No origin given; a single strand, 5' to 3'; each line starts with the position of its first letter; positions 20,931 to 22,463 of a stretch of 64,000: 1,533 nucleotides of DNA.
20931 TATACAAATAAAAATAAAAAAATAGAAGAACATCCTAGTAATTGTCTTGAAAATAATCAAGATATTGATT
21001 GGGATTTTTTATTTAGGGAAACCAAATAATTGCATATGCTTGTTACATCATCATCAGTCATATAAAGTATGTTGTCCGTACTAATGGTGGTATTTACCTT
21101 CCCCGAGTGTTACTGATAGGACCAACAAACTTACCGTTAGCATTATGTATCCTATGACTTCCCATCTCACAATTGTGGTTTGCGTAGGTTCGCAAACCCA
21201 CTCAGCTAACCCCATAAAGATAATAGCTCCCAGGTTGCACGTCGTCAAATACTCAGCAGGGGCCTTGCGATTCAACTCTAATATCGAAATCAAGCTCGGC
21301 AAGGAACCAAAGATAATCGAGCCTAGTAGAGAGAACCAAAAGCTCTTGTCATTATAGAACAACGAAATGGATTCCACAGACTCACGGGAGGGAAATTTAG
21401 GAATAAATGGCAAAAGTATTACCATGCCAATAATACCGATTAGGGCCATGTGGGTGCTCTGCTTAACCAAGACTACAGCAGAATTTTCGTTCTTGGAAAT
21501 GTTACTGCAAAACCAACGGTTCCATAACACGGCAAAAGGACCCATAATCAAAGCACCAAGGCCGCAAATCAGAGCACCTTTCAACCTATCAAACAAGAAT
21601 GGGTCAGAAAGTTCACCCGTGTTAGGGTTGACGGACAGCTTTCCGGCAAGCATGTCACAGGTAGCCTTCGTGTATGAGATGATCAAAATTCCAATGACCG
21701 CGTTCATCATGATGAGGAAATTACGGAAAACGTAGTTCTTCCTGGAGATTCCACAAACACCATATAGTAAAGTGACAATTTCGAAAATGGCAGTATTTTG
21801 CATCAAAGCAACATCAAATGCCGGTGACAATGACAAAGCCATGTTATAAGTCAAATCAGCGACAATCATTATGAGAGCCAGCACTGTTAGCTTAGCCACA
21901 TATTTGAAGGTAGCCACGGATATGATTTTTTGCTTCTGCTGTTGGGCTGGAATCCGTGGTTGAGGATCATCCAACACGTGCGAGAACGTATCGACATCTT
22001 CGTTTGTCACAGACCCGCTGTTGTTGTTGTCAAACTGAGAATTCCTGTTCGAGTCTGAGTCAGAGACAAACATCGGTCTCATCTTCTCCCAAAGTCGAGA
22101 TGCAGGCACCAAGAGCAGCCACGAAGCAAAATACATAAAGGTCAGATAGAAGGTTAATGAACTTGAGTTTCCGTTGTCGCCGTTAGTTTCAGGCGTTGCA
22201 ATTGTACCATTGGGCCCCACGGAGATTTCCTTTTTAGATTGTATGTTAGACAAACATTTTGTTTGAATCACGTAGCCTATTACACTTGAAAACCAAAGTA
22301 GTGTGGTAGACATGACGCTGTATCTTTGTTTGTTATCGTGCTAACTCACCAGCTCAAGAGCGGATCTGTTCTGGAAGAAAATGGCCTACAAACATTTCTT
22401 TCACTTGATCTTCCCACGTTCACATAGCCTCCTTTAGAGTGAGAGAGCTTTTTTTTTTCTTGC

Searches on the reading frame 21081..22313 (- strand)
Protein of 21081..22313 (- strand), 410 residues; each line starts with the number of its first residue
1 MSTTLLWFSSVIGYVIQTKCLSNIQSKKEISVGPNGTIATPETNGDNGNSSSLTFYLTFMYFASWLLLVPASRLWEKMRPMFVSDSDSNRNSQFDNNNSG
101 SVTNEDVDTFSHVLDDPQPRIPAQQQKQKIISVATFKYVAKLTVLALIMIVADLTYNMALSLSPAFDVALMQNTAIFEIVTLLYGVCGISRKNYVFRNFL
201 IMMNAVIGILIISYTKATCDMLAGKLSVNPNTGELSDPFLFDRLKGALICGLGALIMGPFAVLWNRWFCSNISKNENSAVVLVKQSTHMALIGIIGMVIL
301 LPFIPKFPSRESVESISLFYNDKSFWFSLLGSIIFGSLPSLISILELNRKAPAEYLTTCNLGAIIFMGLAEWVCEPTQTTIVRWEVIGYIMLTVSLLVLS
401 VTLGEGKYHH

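Call 6: search_protein_families(library=pfam, proteins=[window:21081-22313:-])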
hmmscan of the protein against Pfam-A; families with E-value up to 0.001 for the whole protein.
window:21081-22313:- (410 aa): 1 family
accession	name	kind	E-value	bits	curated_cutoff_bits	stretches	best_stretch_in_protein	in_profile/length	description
PF16965.11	CSG2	-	8.5e-185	614.8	28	1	1-403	1-394/394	Ceramide synthase regulator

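Call 19: list_cluster_members(proteins=[window:21084-22313:-, window:18272-18955:-])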
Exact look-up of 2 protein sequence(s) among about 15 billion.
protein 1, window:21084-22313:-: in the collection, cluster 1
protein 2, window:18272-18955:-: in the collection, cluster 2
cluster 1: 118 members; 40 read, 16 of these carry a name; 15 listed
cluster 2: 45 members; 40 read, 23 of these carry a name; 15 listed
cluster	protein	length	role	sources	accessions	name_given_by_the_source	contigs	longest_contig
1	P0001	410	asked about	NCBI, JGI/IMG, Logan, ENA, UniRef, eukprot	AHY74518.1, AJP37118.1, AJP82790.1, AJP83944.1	ADI_G0002620.mRNA.1.CDS.1 [Saccharomyces cerevisiae] | Mannosyl phosphorylinositol ceramide synthase regulatory protein CSG2 n=4 ... | NP_009592.1 mannosylinositol phosphorylceramide synthase regulatory subunit ...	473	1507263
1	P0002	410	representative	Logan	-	-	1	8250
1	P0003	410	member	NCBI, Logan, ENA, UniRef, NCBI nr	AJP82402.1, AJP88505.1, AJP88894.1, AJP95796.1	ASG_G0002430.mRNA.1.CDS.1 [Saccharomyces cerevisiae] | YBR036Cp-like protein n=3 Tax=Saccharomyces cerevisiae TaxID=4932 RepID=B5VE02_YEAS6 | Csg2p [Saccharomyces cerevisiae YJM1415]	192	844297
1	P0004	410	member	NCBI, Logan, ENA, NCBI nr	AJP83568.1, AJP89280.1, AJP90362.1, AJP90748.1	mannosylinositol phosphorylceramide synthase regulatory subunit [Saccharomyces cerevisiae] | Csg2p [Saccharomyces cerevisiae YJM1419]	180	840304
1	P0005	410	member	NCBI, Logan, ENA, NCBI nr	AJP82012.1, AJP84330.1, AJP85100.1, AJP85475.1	Csg2p [Saccharomyces cerevisiae YJM1573] | Csg2p [Saccharomyces cerevisiae YJM1402]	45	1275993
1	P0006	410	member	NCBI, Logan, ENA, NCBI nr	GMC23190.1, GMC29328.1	unnamed protein product [Saccharomyces cerevisiae]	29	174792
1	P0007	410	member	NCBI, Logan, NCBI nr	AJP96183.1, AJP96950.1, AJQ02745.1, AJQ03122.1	Csg2p [Saccharomyces cerevisiae YJM1190]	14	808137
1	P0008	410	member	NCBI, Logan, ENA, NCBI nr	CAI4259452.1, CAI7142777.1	CQI_4a_G0002380.mRNA.1.CDS.1 [Saccharomyces cerevisiae]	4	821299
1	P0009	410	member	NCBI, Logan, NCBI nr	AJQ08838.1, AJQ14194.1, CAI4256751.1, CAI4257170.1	Csg2p [Saccharomyces cerevisiae YJM1304]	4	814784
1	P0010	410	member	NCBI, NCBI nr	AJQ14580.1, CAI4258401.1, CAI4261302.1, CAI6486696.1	ADQ_G0002260.mRNA.1.CDS.1 [Saccharomyces cerevisiae] | Csg2p [Saccharomyces cerevisiae YJM1387]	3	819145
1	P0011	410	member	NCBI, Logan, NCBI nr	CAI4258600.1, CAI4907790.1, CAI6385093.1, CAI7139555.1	CIC_collapsed_G0002230.mRNA.1.CDS.1 [Saccharomyces cerevisiae] | CGH_3_HP_G0016140.mRNA.1.CDS.1 [Saccharomyces cerevisiae]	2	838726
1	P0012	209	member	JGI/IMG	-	hypothetical protein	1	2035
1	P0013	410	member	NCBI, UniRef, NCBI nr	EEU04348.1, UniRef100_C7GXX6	Csg2p [Saccharomyces cerevisiae JAY291] | Csg2p n=1 Tax=Saccharomyces cerevisiae (strain JAY291) TaxID=574961 RepID=C7GXX6_YEAS2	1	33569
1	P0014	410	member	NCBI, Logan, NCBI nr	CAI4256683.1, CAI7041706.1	BDN_1c_G0002220.mRNA.1.CDS.1 [Saccharomyces cerevisiae]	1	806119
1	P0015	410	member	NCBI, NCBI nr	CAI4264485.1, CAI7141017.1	CCT_1a_G0002300.mRNA.1.CDS.1 [Saccharomyces cerevisiae]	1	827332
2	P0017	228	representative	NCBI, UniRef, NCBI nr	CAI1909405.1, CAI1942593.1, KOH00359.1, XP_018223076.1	hypothetical protein SEUBUCD646_0D02470 [Saccharomyces eubayanus] | pyridoxal 5'-phosphate synthase n=1 Tax=Saccharomyces eubayanus TaxID=1080349 ... | PDX3-like protein [Saccharomyces eubayanus]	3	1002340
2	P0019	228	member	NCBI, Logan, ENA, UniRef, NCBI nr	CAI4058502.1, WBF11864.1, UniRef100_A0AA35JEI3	hypothetical protein N7582_001123 [Saccharomyces uvarum] | pyridoxal 5'-phosphate synthase n=1 Tax=Saccharomyces uvarum TaxID=230603 ...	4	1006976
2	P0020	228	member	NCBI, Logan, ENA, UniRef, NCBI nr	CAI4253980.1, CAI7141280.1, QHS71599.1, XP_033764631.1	CPI_1c_G0002250.mRNA.1.CDS.1 [Saccharomyces cerevisiae] | pyridoxal 5'-phosphate synthase n=1 Tax=Saccharomyces paradoxus TaxID=27291 ... | Pdx3 [Saccharomyces paradoxus]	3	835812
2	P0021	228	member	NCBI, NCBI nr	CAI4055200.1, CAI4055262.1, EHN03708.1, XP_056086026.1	hypothetical protein SKDZ_02G1380 [Saccharomyces kudriavzevii ZP591] | uncharacterized protein SKDI_02G1380 [Saccharomyces kudriavzevii IFO 1802]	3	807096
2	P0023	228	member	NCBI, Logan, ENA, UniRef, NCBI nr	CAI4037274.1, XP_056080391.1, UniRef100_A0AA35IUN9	hypothetical protein SMKI_02G1420 [Saccharomyces mikatae IFO 1815] | pyridoxal 5'-phosphate synthase n=1 Tax=Saccharomyces mikatae IFO 1815 TaxID=226126 ... | uncharacterized protein SMKI_02G1420 [Saccharomyces mikatae IFO 1815]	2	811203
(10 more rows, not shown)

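Call 20: find_encoding_contigs(protein=P0020, flank=4000, max_places=2)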
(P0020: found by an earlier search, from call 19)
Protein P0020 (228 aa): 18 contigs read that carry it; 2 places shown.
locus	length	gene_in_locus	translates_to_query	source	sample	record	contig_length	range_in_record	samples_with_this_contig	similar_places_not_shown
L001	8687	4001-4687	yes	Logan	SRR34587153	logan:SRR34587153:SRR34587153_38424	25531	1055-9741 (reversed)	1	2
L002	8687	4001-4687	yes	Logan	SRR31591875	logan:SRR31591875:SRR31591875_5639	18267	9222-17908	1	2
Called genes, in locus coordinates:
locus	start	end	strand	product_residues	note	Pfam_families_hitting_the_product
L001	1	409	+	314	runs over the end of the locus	PF02630:SCO1-SenC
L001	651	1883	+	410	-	PF16965:CSG2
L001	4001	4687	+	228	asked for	PF01243:PNPOx_N, PF10590:PNP_phzG_C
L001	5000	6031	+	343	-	PF08003:Methyltransf_9 (weak), PF13489:Methyltransf_23 (faint), PF06325:PrmA, PF13847:Methyltransf_31, PF08241:Methyltransf_11, PF13649:Methyltransf_25, PF22528:PRMT_C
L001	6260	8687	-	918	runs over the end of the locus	PF00172:Zn_clus (weak)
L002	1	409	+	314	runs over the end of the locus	PF02630:SCO1-SenC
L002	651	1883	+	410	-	PF16965:CSG2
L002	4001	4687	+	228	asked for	PF01243:PNPOx_N, PF10590:PNP_phzG_C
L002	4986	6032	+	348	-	PF08003:Methyltransf_9 (weak), PF13489:Methyltransf_23 (faint), PF06325:PrmA, PF08241:Methyltransf_11, PF13649:Methyltransf_25, PF13847:Methyltransf_31, PF22528:PRMT_C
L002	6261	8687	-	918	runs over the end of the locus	PF00172:Zn_clus (weak)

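Call 21: find_encoding_contigs(protein=P0023, flank=4000, max_places=1)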
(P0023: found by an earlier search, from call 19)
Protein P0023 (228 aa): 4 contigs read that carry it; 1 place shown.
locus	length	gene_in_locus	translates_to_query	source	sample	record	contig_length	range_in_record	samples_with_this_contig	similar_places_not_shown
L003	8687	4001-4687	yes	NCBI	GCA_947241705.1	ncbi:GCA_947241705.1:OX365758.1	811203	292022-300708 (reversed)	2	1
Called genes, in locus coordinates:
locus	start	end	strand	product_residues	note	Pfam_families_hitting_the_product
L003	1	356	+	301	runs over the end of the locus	PF02630:SCO1-SenC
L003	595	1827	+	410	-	PF16965:CSG2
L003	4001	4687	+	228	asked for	PF01243:PNPOx_N, PF10590:PNP_phzG_C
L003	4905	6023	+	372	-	PF08003:Methyltransf_9 (weak), PF13489:Methyltransf_23 (faint), PF06325:PrmA, PF13847:Methyltransf_31, PF08241:Methyltransf_11, PF13649:Methyltransf_25, PF22528:PRMT_C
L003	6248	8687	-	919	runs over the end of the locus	PF00172:Zn_clus (weak)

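Call 22: find_encoding_contigs(protein=P0021, flank=4000, max_places=1)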
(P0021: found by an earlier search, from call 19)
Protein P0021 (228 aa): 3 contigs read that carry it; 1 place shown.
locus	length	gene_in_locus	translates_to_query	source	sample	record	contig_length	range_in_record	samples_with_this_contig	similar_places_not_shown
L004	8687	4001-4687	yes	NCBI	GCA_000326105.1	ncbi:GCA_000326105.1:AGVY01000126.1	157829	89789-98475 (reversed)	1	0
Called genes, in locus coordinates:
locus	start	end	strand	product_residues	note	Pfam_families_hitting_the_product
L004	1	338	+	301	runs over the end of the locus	PF02630:SCO1-SenC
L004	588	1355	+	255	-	PF16965:CSG2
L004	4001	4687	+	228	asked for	PF01243:PNPOx_N, PF10590:PNP_phzG_C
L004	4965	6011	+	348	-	PF08003:Methyltransf_9 (weak), PF13489:Methyltransf_23 (faint), PF06325:PrmA, PF08241:Methyltransf_11, PF13649:Methyltransf_25, PF13847:Methyltransf_31, PF22528:PRMT_C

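Call 23: find_encoding_contigs(protein=P0019, flank=4000, max_places=1)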
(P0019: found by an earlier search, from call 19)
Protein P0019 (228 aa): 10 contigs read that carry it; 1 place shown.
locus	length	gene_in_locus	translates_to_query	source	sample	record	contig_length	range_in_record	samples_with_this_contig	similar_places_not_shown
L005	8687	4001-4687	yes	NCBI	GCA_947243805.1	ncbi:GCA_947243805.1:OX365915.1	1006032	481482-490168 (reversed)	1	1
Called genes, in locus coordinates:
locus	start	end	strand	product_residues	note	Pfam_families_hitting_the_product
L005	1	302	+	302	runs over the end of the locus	PF02630:SCO1-SenC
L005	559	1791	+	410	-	PF16965:CSG2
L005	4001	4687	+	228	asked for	PF01243:PNPOx_N, PF10590:PNP_phzG_C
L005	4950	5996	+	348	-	PF08003:Methyltransf_9 (weak), PF13489:Methyltransf_23 (faint), PF06325:PrmA, PF01728:FtsJ (faint), PF08241:Methyltransf_11, PF13649:Methyltransf_25, PF13847:Methyltransf_31, PF22528:PRMT_C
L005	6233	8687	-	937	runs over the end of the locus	PF00172:Zn_clus (weak)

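Call 24: find_encoding_contigs(protein=P0017, flank=4000, max_places=1)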
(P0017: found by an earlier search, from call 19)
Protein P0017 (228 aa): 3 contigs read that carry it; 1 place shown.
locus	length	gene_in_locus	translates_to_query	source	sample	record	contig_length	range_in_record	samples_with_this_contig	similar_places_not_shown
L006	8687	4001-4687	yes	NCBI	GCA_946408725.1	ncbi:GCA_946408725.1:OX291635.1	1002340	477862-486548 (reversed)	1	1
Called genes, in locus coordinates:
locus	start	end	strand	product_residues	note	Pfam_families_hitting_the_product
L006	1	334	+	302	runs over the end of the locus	PF02630:SCO1-SenC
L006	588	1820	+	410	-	PF16965:CSG2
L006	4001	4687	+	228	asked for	PF01243:PNPOx_N, PF10590:PNP_phzG_C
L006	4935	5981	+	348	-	PF08003:Methyltransf_9 (weak), PF13489:Methyltransf_23 (faint), PF06325:PrmA, PF01728:FtsJ (faint), PF08241:Methyltransf_11, PF13649:Methyltransf_25, PF13847:Methyltransf_31, PF22528:PRMT_C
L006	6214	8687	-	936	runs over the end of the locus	PF00172:Zn_clus (faint)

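Call 40: find_encoding_contigs(protein=window:21084-22313:-, flank=2500, max_places=6)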
Protein window:21084-22313:- (410 aa): 25 contigs read that carry it; 6 places shown.
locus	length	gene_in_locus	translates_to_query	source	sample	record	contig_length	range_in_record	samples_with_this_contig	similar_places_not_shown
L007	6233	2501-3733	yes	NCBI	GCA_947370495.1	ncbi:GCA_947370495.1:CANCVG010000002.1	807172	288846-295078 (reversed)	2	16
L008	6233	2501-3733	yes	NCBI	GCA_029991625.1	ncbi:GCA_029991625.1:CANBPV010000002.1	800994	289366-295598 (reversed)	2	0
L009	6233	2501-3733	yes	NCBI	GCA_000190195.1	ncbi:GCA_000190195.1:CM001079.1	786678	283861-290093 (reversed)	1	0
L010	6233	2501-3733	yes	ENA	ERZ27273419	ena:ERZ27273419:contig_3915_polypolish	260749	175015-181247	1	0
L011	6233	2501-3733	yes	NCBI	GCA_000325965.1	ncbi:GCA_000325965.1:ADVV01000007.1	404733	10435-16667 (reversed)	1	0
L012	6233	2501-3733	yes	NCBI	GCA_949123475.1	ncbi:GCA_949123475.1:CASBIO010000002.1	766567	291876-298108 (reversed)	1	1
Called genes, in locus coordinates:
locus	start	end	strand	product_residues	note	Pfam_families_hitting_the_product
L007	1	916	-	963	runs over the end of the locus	PF08407:Chitin_synth_1N, PF01644:Chitin_synth_1, PF03142:Chitin_synth_2, PF13632:Glyco_trans_2_3 (weak)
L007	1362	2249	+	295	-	PF02630:SCO1-SenC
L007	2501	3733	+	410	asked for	PF16965:CSG2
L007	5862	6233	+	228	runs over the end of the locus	PF01243:PNPOx_N, PF10590:PNP_phzG_C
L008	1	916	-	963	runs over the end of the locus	PF08407:Chitin_synth_1N, PF01644:Chitin_synth_1, PF03142:Chitin_synth_2, PF13632:Glyco_trans_2_3 (weak)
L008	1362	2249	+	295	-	PF02630:SCO1-SenC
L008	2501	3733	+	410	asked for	PF16965:CSG2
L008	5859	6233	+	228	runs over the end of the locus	PF01243:PNPOx_N, PF10590:PNP_phzG_C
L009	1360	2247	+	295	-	PF02630:SCO1-SenC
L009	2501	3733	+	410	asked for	PF16965:CSG2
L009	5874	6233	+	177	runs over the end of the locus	PF01243:PNPOx_N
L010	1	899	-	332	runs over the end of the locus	PF08407:Chitin_synth_1N, PF01644:Chitin_synth_1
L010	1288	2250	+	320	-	PF02630:SCO1-SenC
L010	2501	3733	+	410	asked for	PF16965:CSG2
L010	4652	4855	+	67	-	-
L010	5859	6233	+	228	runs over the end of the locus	PF01243:PNPOx_N, PF10590:PNP_phzG_C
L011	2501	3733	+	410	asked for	PF16965:CSG2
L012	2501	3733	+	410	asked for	PF16965:CSG2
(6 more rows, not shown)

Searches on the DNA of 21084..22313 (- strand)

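Call 25: search_rna_families(sources=[L001, L002, L003, L004, L005, L006], threshold=gathering)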
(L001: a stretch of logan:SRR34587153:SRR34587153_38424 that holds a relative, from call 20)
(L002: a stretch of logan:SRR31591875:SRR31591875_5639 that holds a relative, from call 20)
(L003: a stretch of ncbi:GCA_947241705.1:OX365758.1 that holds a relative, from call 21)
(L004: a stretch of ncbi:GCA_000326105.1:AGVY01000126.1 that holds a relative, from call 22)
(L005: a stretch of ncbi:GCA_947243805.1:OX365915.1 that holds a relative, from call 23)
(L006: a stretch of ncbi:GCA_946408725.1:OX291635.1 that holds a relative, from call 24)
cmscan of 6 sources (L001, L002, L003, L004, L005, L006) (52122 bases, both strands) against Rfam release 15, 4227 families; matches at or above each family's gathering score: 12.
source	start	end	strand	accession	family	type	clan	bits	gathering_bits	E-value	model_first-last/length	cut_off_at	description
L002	2197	3359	-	RF01050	Sacc_telomerase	Gene;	CL00004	1156.9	80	2.5e-286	1-1208/1208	no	Saccharomyces telomerase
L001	2196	3359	-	RF01050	Sacc_telomerase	Gene;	CL00004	1153.8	80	1.5e-285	1-1208/1208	no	Saccharomyces telomerase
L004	2153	3370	-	RF01050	Sacc_telomerase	Gene;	CL00004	1093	80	3e-270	1-1208/1208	no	Saccharomyces telomerase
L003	2126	3340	-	RF01050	Sacc_telomerase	Gene;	CL00004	1091.8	80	5.9e-270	1-1208/1208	no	Saccharomyces telomerase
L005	2131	3350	-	RF01050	Sacc_telomerase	Gene;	CL00004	1027.8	80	7.8e-254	1-1208/1208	no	Saccharomyces telomerase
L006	2150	3345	-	RF01050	Sacc_telomerase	Gene;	CL00004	972.1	80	8.1e-240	1-1208/1208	no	Saccharomyces telomerase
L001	3610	3770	+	RF01237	snR161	Gene; snRNA; snoRNA; HACA-box;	CL00036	164.1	50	2.3e-31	1-165/165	no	Small nucleolar RNA snR161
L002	3610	3770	+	RF01237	snR161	Gene; snRNA; snoRNA; HACA-box;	CL00036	164.1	50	2.3e-31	1-165/165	no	Small nucleolar RNA snR161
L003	3606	3769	+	RF01237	snR161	Gene; snRNA; snoRNA; HACA-box;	CL00036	158.7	50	3.7e-30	1-165/165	no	Small nucleolar RNA snR161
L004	3618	3780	+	RF01237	snR161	Gene; snRNA; snoRNA; HACA-box;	CL00036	156.1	50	1.5e-29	1-165/165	no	Small nucleolar RNA snR161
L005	3615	3775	+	RF01237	snR161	Gene; snRNA; snoRNA; HACA-box;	CL00036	151.7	50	1.4e-28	1-165/165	no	Small nucleolar RNA snR161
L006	3622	3781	+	RF01237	snR161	Gene; snRNA; snoRNA; HACA-box;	CL00036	139.8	50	6.5e-26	1-165/165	no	Small nucleolar RNA snR161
